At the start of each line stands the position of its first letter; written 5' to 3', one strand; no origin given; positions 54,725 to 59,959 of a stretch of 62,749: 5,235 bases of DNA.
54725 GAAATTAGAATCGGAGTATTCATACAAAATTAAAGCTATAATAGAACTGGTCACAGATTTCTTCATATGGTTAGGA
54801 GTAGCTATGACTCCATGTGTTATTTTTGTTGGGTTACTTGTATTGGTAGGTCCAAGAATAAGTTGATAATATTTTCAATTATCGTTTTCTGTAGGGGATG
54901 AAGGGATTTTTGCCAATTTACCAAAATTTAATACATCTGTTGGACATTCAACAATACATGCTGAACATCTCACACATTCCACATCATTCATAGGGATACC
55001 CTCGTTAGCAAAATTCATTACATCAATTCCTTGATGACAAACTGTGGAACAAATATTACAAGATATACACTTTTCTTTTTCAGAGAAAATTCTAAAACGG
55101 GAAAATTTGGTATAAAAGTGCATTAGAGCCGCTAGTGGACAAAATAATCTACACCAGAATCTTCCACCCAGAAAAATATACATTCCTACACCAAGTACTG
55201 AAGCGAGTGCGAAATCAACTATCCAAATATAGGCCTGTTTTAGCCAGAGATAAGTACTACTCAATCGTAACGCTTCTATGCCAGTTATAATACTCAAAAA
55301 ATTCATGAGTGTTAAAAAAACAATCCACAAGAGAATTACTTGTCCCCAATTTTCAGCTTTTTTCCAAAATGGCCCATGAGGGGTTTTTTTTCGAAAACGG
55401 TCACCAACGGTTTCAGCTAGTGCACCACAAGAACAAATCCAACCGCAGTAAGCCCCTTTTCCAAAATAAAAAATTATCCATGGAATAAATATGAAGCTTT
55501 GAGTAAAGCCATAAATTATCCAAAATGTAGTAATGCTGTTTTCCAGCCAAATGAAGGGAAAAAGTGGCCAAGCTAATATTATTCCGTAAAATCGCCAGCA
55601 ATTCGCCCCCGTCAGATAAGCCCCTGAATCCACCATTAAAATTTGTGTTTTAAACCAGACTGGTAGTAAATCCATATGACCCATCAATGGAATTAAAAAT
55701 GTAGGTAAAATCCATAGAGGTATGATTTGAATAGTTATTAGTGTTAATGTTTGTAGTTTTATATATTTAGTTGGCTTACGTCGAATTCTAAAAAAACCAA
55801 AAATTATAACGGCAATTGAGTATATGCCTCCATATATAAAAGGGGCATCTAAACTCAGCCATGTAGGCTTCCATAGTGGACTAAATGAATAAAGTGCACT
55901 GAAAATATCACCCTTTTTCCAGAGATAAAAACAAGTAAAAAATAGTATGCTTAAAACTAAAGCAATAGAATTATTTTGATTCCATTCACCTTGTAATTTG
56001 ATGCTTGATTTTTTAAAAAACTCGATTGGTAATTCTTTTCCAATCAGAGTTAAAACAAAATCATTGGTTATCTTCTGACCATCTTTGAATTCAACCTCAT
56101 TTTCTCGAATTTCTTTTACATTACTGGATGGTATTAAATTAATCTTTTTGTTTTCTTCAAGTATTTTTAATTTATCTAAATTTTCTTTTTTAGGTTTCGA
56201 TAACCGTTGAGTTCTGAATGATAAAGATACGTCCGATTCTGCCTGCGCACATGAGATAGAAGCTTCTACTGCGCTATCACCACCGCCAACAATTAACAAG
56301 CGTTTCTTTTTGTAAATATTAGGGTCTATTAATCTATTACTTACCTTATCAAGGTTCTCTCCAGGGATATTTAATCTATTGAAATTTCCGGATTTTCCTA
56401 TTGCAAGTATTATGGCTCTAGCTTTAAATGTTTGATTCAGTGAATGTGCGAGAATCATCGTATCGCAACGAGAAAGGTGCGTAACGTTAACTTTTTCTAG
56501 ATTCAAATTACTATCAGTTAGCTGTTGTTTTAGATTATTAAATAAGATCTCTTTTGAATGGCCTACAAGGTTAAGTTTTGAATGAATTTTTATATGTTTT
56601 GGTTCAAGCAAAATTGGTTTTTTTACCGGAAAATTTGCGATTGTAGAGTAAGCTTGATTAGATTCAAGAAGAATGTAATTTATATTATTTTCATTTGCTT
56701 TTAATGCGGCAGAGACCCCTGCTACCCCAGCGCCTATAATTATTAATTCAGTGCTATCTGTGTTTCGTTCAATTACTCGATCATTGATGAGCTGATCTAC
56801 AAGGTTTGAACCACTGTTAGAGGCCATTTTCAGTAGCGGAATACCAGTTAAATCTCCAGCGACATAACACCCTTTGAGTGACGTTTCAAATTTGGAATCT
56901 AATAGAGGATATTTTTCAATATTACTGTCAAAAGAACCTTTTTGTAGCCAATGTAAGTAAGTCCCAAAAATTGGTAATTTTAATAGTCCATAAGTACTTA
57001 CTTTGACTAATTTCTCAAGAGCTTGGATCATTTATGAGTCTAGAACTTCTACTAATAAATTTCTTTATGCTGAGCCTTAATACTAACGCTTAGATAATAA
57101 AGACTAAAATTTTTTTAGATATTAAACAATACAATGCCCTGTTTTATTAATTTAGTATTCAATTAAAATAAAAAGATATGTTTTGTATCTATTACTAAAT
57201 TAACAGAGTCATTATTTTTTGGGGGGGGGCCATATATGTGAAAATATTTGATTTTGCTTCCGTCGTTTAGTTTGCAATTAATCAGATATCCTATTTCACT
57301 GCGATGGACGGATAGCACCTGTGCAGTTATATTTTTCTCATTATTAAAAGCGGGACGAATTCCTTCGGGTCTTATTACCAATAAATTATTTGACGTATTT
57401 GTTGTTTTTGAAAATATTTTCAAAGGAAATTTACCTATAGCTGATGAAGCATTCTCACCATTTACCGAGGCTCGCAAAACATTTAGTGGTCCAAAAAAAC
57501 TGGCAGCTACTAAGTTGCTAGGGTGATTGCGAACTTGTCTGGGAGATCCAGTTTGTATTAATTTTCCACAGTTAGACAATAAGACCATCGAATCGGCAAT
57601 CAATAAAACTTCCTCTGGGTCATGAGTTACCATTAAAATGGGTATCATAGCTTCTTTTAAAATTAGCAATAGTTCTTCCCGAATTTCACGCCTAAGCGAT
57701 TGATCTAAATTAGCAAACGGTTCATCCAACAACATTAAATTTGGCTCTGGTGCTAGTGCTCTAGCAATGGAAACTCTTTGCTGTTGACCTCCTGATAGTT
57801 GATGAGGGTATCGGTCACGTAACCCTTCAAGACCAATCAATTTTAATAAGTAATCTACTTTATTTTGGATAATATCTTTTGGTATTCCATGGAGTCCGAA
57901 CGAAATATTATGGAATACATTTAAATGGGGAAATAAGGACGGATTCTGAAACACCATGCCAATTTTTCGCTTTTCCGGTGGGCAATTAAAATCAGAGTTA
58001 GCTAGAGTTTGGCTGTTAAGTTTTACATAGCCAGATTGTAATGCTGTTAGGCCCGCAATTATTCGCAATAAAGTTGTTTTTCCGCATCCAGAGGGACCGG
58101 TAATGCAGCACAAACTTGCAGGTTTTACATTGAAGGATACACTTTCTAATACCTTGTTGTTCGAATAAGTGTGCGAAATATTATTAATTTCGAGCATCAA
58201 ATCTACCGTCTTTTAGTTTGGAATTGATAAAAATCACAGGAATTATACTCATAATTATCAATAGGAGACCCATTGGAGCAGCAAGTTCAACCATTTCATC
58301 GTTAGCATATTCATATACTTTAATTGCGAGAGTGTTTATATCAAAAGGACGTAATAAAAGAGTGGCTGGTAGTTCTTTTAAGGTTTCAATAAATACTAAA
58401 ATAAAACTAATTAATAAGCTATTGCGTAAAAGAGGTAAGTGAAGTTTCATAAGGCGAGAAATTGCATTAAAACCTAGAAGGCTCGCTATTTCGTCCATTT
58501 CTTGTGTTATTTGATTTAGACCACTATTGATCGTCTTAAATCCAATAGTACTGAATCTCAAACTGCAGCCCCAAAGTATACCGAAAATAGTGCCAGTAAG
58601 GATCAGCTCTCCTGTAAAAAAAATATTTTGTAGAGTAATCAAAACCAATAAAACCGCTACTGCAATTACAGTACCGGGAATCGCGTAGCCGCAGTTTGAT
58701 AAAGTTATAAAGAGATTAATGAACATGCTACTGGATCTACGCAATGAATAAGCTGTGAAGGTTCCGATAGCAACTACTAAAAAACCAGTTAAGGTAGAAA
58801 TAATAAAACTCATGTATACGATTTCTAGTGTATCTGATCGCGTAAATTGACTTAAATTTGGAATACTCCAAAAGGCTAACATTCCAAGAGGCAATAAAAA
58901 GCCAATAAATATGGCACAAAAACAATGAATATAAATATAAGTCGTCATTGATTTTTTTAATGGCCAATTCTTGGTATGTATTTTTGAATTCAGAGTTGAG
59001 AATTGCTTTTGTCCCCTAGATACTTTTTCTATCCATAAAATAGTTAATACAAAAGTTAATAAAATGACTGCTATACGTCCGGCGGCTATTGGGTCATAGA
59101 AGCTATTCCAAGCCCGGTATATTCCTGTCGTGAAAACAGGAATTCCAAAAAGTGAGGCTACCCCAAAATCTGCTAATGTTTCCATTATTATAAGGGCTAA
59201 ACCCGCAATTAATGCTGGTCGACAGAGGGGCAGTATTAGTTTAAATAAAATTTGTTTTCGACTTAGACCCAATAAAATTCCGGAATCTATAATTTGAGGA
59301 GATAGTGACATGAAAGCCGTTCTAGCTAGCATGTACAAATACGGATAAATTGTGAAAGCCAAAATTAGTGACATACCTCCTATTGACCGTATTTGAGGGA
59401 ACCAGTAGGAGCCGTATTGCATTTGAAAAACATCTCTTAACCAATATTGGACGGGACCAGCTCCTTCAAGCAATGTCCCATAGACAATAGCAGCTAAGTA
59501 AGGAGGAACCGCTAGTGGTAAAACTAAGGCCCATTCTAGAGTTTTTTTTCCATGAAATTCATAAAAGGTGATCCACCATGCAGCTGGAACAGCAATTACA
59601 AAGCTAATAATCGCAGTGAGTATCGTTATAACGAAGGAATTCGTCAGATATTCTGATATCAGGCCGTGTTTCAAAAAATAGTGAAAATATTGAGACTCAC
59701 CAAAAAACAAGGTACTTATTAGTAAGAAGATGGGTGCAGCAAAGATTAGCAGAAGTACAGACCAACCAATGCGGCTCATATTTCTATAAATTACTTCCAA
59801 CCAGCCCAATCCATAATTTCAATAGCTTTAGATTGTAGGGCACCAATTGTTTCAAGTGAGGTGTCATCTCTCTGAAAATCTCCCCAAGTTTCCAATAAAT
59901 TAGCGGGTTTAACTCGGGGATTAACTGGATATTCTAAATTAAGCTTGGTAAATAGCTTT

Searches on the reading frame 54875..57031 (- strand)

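Call 62: search_protein_families(library=pfam, proteins=[window:54875-57031:-], max_evalue=0.001)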
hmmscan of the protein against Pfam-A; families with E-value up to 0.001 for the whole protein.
window:54875-57031:- (718 aa): 15 families
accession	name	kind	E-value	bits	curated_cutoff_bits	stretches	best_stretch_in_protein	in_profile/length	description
PF13738.12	Pyr_redox_3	-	2.7e-31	109.4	30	1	97-347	1-282/305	Pyridine nucleotide-disulphide oxidoreductase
PF07992.20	Pyr_redox_2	-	2.6e-26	93.2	26.1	1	95-348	2-255/291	Pyridine nucleotide-disulphide oxidoreductase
PF12801.12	Fer4_5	-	3.5e-12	46.5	22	2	513-549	9-44/48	4Fe-4S binding domain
PF01134.28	GIDA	-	5e-07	29.5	22.1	0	96-135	2-39/391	Glucose inhibited division protein A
PF13237.11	Fer4_10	-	1e-06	29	25.5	1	649-697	3-53/53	4Fe-4S dicluster domain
PF00070.33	Pyr_redox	-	2.3e-06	28.5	22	1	244-313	1-71/82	Pyridine nucleotide-disulphide oxidoreductase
PF14697.11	Fer4_21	-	3.9e-06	27.3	35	1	652-701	5-57/59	4Fe-4S dicluster domain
PF03486.20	HI0933_like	-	4.1e-05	23.6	50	0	95-127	2-34/244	HI0933-like protein Rossmann domain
PF12838.12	Fer4_7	-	5e-05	24.1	27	1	654-700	1-52/52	4Fe-4S dicluster domain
PF13187.11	Fer4_9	-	7.3e-05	23.2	27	1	654-700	1-51/52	4Fe-4S dicluster domain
PF00890.30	FAD_binding_2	-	7.5e-05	22.5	20.4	1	96-127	2-33/414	FAD binding domain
PF12831.13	FAD_oxidored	-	0.0002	21.2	27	0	96-126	2-32/416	FAD dependent oxidoreductase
PF13434.12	Lys_Orn_oxgnase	-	0.00041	20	21.3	0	197-277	141-223/339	L-lysine 6-monooxygenase/L-ornithine 5-monooxygenase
PF12837.12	Fer4_6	-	0.00056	20.2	25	0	652-666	6-20/24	4Fe-4S binding domain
PF00037.32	Fer4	-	0.00092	19.4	21.1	0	685-701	7-23/24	4Fe-4S binding domain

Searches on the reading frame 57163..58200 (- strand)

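Call 83: search_protein_families(library=pfam, proteins=[window:57163-58200:-], max_evalue=0.001)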
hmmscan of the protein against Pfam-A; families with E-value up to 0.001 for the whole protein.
window:57163-58200:- (345 aa): 4 families
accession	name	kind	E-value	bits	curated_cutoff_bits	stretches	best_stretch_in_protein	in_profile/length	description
PF00005.33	ABC_tran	-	1.9e-35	122.9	25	1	18-163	1-137/137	ABC transporter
PF13304.12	AAA_21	-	2e-08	35.1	27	1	123-197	226-302/304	AAA domain, putative AbiEii toxin, Type IV TA system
PF03215.21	Rad17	-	1.2e-05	25.8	23.8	1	17-112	34-123/186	Rad17 P-loop domain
PF13476.12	AAA_23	-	0.00032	21.8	27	1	20-62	12-53/201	AAA domain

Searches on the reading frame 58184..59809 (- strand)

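Call 83: search_protein_families(library=pfam, proteins=[window:58184-59809:-], max_evalue=0.001)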
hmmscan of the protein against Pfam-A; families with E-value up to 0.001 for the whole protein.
window:58184-59809:- (541 aa): 1 family
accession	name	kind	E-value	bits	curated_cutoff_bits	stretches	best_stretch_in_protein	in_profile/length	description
PF00528.27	BPD_transp_1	-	5.2e-12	46.3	26.4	2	49-258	5-174/184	Binding-protein-dependent transport system inner membrane component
